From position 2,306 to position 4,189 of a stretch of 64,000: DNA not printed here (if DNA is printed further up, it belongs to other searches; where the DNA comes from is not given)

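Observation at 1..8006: Translationally coupled X-oleB-oleC-oleD-X' operon with no oleA anywhere in the window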

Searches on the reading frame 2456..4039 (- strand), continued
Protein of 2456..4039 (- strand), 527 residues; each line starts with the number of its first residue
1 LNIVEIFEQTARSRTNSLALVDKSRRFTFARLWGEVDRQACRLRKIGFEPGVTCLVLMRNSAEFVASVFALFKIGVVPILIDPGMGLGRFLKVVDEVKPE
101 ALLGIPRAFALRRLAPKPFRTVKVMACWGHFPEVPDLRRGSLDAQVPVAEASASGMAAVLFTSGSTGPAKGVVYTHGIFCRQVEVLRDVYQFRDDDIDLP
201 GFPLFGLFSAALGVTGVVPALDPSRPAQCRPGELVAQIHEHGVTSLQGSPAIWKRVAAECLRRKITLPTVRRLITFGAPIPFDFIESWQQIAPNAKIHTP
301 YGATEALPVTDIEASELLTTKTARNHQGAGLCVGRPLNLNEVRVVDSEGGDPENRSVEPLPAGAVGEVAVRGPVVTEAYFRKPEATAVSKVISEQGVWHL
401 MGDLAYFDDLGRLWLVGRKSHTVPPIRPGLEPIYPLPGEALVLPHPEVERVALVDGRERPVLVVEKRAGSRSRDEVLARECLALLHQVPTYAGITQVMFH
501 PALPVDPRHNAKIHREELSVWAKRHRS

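Call 58: find_encoding_contigs(protein=P0307, flank=10000, max_places=4)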
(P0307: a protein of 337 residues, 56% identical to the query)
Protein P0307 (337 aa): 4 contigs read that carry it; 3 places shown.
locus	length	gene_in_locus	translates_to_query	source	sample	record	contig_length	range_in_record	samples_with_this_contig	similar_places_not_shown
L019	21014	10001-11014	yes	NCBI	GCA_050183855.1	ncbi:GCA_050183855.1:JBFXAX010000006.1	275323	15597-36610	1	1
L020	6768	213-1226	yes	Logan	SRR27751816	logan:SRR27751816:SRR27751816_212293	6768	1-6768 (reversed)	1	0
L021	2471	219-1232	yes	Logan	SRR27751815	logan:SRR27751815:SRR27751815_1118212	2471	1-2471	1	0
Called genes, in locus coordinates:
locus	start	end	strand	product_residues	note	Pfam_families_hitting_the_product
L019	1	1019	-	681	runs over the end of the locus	-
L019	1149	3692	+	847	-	-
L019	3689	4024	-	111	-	PF01627:Hpt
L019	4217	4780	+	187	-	-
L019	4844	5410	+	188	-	PF00413:Peptidase_M10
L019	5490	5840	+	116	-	-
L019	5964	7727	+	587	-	PF03600:CitMHS, PF16980:CitMHS_2, PF02080:TrkA_C, PF00939:Na_sulph_symp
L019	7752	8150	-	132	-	-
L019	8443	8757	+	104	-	-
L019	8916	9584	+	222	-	-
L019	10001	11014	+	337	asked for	PF08545:ACP_syn_III (weak), PF08541:ACP_syn_III_C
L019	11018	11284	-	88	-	-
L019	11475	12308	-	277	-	PF05974:DUF892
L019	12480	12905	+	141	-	-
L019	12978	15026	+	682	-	-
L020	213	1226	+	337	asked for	PF08545:ACP_syn_III (weak), PF08541:ACP_syn_III_C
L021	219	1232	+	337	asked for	PF08545:ACP_syn_III (weak), PF08541:ACP_syn_III_C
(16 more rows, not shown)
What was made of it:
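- Closest known: Canonical oleABCD operons. Different: In the related MAG GCA_050183855.1 it is a stand-alone gene on another contig (call 58).
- The same assembly carries OleA P0307 alone on contig JBFXAX010000006.1 (call 58).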

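Call 60: list_cluster_members(proteins=[P0263, P0296, P0290, P0302, P0306, P0304, P0299, P0294, P0300, P0311])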
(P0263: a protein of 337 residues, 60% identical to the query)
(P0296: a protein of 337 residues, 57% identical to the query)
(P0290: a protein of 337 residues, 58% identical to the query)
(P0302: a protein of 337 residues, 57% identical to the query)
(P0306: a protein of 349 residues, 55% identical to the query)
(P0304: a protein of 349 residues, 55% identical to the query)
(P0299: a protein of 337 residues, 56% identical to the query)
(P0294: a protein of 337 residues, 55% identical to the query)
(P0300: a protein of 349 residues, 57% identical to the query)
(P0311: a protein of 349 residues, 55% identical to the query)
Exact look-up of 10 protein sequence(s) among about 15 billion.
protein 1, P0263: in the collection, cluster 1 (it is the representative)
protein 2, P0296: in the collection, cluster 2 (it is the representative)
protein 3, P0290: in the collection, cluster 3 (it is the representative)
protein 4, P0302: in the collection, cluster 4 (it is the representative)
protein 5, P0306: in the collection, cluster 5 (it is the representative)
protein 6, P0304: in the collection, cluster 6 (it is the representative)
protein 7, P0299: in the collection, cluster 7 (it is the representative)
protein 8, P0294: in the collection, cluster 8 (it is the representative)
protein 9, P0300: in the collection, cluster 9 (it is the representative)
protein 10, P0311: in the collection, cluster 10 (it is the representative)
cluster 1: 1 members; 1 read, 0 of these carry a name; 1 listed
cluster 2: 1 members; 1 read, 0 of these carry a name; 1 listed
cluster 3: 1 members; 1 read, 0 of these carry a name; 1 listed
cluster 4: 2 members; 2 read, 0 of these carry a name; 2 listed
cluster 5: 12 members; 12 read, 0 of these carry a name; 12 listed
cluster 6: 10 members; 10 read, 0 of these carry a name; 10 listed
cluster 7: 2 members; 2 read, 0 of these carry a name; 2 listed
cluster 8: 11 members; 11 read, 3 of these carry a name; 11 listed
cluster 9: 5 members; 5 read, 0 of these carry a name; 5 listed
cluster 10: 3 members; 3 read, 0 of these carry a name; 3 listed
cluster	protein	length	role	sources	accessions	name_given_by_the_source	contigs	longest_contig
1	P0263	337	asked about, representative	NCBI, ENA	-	-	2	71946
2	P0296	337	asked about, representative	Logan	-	-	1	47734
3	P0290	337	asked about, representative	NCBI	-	-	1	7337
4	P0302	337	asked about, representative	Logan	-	-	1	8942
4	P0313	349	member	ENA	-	-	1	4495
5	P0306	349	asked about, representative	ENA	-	-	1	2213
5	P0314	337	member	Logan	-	-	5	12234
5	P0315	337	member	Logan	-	-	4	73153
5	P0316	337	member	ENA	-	-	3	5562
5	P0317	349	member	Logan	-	-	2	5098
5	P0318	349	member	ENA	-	-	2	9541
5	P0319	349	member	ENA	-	-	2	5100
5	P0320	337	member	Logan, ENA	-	-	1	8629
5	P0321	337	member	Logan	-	-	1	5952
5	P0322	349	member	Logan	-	-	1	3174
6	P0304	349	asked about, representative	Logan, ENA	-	-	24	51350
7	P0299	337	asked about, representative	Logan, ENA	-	-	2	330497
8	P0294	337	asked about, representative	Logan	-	-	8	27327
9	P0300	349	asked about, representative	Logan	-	-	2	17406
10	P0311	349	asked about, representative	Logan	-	-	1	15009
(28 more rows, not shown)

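Call 65: find_related_loci(query=A2, collection=metagenome_contigs, flank=10000)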
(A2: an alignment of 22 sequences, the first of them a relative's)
Query A2 (337 aa) in metagenome_contigs; peptide patterns used: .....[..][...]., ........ (x = any residue, [..] = any of these).
600 stretches matched a pattern (row limit reached: there are more); 526 encode a relative of the query (tblastn E <= 1e-3); the best 80 are kept; 80 distinct loci.
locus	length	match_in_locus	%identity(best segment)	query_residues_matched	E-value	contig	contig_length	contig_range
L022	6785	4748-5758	76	1-337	1e-179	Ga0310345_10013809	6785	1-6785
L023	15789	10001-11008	74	1-337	1e-170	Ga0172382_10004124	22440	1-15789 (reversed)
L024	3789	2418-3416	59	5-337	1e-131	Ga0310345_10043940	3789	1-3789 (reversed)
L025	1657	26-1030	58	3-337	1e-137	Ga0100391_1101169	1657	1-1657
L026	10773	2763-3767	58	3-337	6e-126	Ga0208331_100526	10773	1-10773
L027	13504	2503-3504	56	4-337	3e-124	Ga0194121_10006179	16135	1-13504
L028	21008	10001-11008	74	1-337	1e-172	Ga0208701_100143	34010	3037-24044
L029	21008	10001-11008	74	1-337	1e-172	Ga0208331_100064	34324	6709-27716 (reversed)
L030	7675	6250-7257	57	3-337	2e-114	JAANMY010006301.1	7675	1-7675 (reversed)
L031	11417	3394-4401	57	3-337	2e-114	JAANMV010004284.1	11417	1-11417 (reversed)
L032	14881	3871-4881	50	2-337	2e-107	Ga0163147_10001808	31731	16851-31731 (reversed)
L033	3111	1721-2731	50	2-337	1e-109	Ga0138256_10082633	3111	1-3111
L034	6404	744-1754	50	2-337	2e-106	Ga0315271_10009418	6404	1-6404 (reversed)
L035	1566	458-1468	50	2-337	5e-114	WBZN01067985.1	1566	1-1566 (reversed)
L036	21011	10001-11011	50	2-337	6e-106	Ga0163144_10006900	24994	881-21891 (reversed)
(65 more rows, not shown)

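Call 67: find_encoding_contigs(protein=P0263, flank=10000, max_places=4)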
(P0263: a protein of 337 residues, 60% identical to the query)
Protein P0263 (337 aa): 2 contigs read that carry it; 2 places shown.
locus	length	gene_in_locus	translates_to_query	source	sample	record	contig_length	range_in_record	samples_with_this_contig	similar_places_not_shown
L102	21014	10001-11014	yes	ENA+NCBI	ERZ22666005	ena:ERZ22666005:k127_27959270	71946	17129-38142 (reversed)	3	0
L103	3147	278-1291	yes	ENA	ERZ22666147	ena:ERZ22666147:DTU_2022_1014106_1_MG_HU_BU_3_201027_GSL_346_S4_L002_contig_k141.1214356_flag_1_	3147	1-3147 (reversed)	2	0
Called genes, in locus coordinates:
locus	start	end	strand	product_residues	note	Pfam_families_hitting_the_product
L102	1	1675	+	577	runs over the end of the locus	PF02163:Peptidase_M50, PF13180:PDZ_2, PF14685:PDZ_Tricorn (faint), PF17820:PDZ_6, PF00595:PDZ (weak), PF13180:PDZ_2 (weak), PF17820:PDZ_6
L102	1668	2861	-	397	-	PF00072:Response_reg, PF07228:SpoIIE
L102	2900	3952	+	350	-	PF01300:Sua5_yciO_yrdC, PF03481:Sua5_C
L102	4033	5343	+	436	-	PF13424:TPR_12 (faint), PF13428:TPR_14 (faint), PF07719:TPR_2 (faint), PF13181:TPR_8 (faint), PF00515:TPR_1 (faint), PF13432:TPR_16 (weak)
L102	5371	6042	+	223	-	PF08305:NPCBM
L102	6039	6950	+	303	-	PF19368:WHD_AraR, PF21906:WHD_NrtR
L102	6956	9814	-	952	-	PF00580:UvrD-helicase, PF13245:AAA_19, PF13604:AAA_30 (faint), PF13361:UvrD_C, PF13538:UvrD_C_2 (faint), PF01930:Cas_Cas4 (faint), PF12705:PDDEXK_1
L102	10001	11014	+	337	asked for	PF08545:ACP_syn_III (weak), PF08541:ACP_syn_III_C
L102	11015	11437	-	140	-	-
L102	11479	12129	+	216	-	-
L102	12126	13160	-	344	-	PF07737:ATLF (weak)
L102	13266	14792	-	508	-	PF01590:GAF, PF13185:GAF_2, PF13492:GAF_3 (weak), PF00990:GGDEF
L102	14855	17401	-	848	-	PF01624:MutS_I, PF05188:MutS_II, PF05192:MutS_III, PF05190:MutS_IV, PF00488:MutS_V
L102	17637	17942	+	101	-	-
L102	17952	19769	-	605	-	PF01590:GAF, PF13185:GAF_2 (faint), PF13492:GAF_3, PF00989:PAS, PF08448:PAS_4, PF13426:PAS_9 (weak), PF00512:HisKA, PF02518:HATPase_c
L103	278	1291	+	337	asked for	PF08545:ACP_syn_III (weak), PF08541:ACP_syn_III_C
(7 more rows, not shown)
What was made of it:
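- Tried and rejected: It came from ERZ22666005 and ERZ22666147 (call 67).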

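Call 71: search_protein_families(library=ncbifam, proteins=[L015:88-1101:+, L015:1104-1946:+, L015:1946-3547:+, L015:3526-4509:+, P0307], max_evalue=1e-30)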
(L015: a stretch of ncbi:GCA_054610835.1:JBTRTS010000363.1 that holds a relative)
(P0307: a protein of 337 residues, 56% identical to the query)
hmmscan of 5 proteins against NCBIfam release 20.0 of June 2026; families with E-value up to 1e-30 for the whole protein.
L015:88-1101:+ (338 aa): 2 families
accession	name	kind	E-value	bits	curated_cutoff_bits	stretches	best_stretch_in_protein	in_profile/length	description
NF006720.0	PRK09258.1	equivalog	3.8e-132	440.7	285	1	1-338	1-338/338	3-oxoacyl-ACP synthase III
NF006829.0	PRK09352.1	subfamily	1.5e-33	116.2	249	1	41-338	33-321/322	beta-ketoacyl-ACP synthase 3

L015:1104-1946:+ (281 aa): 3 families
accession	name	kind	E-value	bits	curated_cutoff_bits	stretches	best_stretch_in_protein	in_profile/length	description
NF002873.0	PRK03204.1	equivalog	3.3e-48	164.4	466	1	4-273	12-278/286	haloalkane dehalogenase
NF002938.0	PRK03592.1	equivalog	4.7e-47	160.8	241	1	16-280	19-289/298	haloalkane dehalogenase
NF002043.0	PRK00870.1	subfamily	1.1e-44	153.1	265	1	1-280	14-298/302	haloalkane dehalogenase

L015:1946-3547:+ (534 aa): 7 families
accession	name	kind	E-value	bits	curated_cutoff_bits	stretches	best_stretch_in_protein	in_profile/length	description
NF006754.0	PRK09274.1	equivalog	1.4e-186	621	478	1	2-533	4-551/555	fatty acid CoA ligase family protein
NF045786.1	OlefBLtnSynXan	equivalog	2.9e-154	514.5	900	1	3-532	1-544/544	olefin beta-lactone synthetase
NF045785.1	OlefBLtnSynShew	equivalog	5.2e-139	464.1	850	1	4-529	2-551/552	olefin beta-lactone synthetase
NF004837.0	PRK06187.1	subfamily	1.4e-48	165.5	476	1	4-462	9-458/531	long-chain-fatty-acid--CoA ligase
TIGR01733.1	AA-adenyl-dom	subfamily_domain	2.6e-34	118.7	317.4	1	34-429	1-382/409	amino acid adenylation domain-containing protein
NF005702.0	PRK07514.1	subfamily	3e-32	111.7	558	1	17-461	17-435/506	malonyl-CoA synthase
NF006182.0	PRK08316.1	subfamily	3.1e-31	108.5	663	1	8-461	16-452/523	fatty acyl-CoA synthetase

L015:3526-4509:+ (328 aa): 3 families
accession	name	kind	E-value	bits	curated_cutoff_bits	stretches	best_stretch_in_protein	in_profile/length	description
NF042422.1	oxyalk_red_OleD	equivalog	5e-116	387.6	580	1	8-323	1-327/329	2-alkyl-3-oxoalkanoate reductase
NF042423.1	oxyalk_red_Shew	equivalog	1.8e-104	349.4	580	1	7-320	8-331/331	2-alkyl-3-oxoalkanoate reductase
TIGR03466.1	HpnA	hypoth_equivalog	1.2e-38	132.9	367.65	1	8-327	1-324/327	hopanoid-associated sugar epimerase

P0307 (337 aa): 1 family
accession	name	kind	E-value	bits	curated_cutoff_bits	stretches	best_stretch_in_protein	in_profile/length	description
NF006720.0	PRK09258.1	equivalog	3e-122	408.2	285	1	3-337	4-338/338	3-oxoacyl-ACP synthase III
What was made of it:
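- On OleD (2-alkyl-3-oxoalkanoate reductase, NF042422/NF042423): The OleD of a canonical oleABCD cluster in the same phylum also fails, at 388 and 349 bits (call 71).
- On OleC (olefin beta-lactone synthetase, NF045786/NF045785): The OleC of the canonical L015 cluster also fails, at 514 and 464 bits (call 71).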
